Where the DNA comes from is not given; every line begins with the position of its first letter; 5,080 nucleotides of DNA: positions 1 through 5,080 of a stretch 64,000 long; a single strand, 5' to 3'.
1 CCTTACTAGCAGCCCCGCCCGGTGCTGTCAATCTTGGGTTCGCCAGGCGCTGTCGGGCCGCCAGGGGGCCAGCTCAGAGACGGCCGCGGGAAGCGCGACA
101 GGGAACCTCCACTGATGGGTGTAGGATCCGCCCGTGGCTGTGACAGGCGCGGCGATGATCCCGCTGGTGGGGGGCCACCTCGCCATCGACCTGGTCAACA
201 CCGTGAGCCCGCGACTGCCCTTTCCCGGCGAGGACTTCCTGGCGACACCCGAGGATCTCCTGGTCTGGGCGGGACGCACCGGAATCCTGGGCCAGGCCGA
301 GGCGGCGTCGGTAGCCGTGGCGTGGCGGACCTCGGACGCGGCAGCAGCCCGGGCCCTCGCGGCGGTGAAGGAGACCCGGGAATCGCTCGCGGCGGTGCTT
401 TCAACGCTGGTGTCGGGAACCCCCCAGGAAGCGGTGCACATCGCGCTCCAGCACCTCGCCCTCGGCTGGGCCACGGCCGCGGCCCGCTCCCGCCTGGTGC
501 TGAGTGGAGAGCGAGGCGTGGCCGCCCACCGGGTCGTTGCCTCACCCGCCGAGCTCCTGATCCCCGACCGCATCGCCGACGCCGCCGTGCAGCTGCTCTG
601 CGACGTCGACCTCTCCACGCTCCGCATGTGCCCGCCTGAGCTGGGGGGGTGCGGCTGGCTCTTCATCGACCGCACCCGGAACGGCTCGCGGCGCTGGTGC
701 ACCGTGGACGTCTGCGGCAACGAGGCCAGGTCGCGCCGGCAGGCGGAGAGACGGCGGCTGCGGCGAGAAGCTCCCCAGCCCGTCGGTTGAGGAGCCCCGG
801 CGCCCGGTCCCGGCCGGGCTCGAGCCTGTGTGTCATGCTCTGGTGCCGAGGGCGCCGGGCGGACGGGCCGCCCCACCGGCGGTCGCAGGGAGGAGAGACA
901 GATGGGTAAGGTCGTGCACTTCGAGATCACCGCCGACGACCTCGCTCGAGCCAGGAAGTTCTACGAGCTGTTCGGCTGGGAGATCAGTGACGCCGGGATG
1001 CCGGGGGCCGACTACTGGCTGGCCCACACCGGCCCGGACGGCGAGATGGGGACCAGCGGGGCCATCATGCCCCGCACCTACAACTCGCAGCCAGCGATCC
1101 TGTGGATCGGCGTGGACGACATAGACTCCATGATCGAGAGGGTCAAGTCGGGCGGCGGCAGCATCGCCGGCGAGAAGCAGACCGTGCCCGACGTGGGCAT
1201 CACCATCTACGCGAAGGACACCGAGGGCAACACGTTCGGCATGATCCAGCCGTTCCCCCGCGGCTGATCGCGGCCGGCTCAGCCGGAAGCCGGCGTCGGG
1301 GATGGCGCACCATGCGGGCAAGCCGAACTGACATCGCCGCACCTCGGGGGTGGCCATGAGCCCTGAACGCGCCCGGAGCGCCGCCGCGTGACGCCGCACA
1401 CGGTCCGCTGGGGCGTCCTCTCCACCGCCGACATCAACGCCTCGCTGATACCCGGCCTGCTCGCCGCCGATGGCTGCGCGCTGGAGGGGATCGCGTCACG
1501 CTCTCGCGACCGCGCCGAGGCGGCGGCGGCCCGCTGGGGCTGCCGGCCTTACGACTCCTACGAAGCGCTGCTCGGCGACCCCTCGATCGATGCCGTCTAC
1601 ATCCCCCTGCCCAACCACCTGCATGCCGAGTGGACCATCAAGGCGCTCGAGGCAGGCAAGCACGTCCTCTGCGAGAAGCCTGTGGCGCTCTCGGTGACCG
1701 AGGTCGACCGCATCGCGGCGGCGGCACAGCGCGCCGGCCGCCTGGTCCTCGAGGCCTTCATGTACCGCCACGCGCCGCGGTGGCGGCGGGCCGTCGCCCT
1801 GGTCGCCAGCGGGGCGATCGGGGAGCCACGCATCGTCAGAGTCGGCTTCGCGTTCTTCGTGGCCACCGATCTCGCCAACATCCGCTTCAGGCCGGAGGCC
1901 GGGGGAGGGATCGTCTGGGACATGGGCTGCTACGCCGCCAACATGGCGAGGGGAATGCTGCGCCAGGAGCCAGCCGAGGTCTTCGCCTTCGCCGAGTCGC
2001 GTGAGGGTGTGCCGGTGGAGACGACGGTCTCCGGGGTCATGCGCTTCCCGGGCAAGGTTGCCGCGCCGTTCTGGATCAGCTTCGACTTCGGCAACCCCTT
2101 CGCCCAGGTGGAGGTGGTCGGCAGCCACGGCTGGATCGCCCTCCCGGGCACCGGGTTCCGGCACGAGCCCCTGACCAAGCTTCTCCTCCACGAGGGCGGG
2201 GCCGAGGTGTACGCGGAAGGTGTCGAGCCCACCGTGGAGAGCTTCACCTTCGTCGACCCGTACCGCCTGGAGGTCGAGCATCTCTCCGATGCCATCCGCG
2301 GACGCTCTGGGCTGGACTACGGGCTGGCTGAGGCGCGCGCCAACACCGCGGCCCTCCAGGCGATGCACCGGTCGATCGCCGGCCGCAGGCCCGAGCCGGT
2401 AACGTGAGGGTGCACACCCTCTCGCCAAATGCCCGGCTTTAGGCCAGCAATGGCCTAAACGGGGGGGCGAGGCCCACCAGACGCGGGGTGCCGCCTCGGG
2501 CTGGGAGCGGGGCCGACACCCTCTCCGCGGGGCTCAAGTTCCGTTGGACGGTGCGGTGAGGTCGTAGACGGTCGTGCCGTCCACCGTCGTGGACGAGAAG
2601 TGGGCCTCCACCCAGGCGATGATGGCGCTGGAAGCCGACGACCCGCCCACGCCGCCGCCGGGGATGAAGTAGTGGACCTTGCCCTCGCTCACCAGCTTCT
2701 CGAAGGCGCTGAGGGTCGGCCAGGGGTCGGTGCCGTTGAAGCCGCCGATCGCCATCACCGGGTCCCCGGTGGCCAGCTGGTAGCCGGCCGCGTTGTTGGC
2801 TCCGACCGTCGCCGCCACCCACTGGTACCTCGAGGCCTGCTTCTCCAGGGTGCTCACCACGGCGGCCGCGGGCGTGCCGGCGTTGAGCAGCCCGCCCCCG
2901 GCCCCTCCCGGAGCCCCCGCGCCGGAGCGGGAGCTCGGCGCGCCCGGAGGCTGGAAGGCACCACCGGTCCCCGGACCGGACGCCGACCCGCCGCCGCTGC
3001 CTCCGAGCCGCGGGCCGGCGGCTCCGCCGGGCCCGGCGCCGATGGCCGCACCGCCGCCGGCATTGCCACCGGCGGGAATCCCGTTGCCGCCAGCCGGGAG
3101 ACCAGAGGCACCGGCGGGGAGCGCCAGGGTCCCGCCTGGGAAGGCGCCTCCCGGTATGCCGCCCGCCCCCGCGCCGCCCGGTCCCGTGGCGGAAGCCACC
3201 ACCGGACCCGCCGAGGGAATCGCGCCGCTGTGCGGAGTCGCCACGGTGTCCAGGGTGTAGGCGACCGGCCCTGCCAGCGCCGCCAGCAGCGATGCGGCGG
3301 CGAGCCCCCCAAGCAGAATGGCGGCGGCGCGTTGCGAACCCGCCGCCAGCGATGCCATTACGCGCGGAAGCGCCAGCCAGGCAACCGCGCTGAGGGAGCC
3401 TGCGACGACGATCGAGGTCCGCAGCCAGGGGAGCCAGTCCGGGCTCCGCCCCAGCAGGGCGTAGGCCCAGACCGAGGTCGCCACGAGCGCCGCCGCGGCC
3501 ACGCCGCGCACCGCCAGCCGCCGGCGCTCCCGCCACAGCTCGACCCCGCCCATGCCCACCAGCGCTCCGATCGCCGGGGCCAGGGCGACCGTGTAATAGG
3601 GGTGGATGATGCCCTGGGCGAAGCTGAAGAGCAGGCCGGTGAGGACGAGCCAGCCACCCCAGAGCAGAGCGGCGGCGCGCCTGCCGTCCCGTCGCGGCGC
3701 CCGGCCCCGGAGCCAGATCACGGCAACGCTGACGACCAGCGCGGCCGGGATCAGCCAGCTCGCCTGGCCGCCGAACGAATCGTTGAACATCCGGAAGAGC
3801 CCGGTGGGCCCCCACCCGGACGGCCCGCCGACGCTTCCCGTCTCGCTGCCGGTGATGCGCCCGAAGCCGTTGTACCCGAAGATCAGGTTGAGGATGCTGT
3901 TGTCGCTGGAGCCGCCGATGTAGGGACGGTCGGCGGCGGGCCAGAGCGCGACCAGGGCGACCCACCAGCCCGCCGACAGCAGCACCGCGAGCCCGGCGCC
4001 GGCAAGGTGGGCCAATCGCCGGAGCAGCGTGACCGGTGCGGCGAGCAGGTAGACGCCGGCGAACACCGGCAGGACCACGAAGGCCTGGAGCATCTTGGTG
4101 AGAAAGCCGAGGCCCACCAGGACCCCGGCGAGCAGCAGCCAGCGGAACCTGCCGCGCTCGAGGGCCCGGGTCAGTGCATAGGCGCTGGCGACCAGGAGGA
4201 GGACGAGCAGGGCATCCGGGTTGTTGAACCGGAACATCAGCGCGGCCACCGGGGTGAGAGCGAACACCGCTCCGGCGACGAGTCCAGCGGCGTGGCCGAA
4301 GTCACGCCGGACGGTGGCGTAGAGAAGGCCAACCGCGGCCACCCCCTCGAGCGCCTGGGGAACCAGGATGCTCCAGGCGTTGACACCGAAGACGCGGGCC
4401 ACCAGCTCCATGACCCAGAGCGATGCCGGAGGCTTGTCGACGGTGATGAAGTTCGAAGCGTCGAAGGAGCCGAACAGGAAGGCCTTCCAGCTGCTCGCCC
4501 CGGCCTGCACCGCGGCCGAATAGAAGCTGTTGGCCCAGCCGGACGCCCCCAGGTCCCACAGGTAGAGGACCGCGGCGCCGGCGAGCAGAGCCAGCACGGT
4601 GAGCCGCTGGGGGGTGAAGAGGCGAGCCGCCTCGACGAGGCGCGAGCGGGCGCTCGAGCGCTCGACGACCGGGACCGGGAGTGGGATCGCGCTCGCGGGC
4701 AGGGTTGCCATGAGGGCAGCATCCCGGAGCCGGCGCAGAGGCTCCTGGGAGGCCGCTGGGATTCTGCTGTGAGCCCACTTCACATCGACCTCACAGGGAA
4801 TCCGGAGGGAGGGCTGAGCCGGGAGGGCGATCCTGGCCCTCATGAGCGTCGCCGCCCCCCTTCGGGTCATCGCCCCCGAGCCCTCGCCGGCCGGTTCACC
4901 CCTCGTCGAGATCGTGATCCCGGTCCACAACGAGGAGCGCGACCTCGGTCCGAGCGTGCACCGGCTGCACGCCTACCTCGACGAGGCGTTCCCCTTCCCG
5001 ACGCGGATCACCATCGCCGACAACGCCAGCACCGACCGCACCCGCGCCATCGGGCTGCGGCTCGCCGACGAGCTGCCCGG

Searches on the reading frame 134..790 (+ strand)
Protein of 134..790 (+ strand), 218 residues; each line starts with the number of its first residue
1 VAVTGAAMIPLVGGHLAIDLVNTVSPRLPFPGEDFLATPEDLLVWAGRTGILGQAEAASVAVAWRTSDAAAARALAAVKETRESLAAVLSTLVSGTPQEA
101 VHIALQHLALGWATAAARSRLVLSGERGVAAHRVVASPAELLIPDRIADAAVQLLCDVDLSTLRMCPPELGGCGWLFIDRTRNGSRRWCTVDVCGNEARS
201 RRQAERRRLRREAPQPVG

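Call 65: search_protein_families(library=pfam, proteins=[window:134-790:+], max_evalue=0.0001)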
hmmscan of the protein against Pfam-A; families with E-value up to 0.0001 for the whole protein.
window:134-790:+ (218 aa): 2 families
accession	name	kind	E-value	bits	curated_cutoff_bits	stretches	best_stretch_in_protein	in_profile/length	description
PF11706.13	zf-CGNR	-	3.5e-13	49.5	24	1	164-207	3-44/44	CGNR zinc finger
PF07336.16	ABATE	-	4.7e-13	50.3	24.4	1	14-157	1-129/130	Putative stress-induced transcription regulator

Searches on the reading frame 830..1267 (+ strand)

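Call 65: search_protein_families(library=pfam, proteins=[window:830-1267:+], max_evalue=0.0001)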
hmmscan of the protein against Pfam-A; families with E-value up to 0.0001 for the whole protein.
window:830-1267:+ (145 aa): 2 families
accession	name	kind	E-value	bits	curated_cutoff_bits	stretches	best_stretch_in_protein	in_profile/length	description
PF00903.31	Glyoxalase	-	5.7e-11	43.3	20.6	1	28-136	2-119/121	Glyoxalase/Bleomycin resistance protein/Dioxygenase superfamily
PF22677.2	Ble-like_N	-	9e-08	32.2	24.5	1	27-54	1-29/41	Bleomycin resistance protein-like N-terminal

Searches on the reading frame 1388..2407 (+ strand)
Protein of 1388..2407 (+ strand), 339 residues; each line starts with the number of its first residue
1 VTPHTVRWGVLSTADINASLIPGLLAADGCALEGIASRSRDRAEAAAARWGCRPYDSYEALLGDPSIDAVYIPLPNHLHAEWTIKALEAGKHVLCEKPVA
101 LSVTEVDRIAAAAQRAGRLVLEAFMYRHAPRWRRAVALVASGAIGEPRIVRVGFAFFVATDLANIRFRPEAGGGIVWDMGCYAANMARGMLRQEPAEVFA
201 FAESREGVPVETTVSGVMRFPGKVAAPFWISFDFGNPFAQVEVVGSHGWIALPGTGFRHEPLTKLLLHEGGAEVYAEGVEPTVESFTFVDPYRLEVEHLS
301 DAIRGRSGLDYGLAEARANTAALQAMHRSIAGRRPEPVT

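Call 65: search_protein_families(library=pfam, proteins=[window:1388-2407:+], max_evalue=0.0001)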
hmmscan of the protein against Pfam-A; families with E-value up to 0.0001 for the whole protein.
window:1388-2407:+ (339 aa): 3 families
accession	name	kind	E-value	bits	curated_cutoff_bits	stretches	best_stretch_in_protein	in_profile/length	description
PF01408.29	GFO_IDH_MocA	-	2.1e-26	93.4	24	1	25-122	20-118/120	Oxidoreductase family, NAD-binding Rossmann fold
PF22725.1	GFO_IDH_MocA_C3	-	1.4e-24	86.9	27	1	132-250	1-123/124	GFO/IDH/MocA C-terminal domain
PF02894.22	GFO_IDH_MocA_C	-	1.6e-09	38.3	22.9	1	138-335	3-215/218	Oxidoreductase family, C-terminal alpha/beta domain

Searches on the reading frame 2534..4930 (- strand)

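Call 65: search_protein_families(library=pfam, proteins=[window:2534-4930:-], max_evalue=0.0001)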
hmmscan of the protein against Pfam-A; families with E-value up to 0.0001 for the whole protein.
window:2534-4930:- (798 aa): 3 families
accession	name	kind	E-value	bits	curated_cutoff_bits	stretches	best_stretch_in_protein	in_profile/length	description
PF13231.12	PMT_2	-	1.6e-36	126.4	26.1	1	165-323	1-160/160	Dolichyl-phosphate-mannose-protein mannosyltransferase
PF24878.1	YkcB_C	-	1.4e-30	105.5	27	1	692-777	2-85/85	Putative mannosyltransferase YkcB-like, C-terminal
PF02366.24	PMT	-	1.5e-08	34.9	22.7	1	165-300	61-201/245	Dolichyl-phosphate-mannose-protein mannosyltransferase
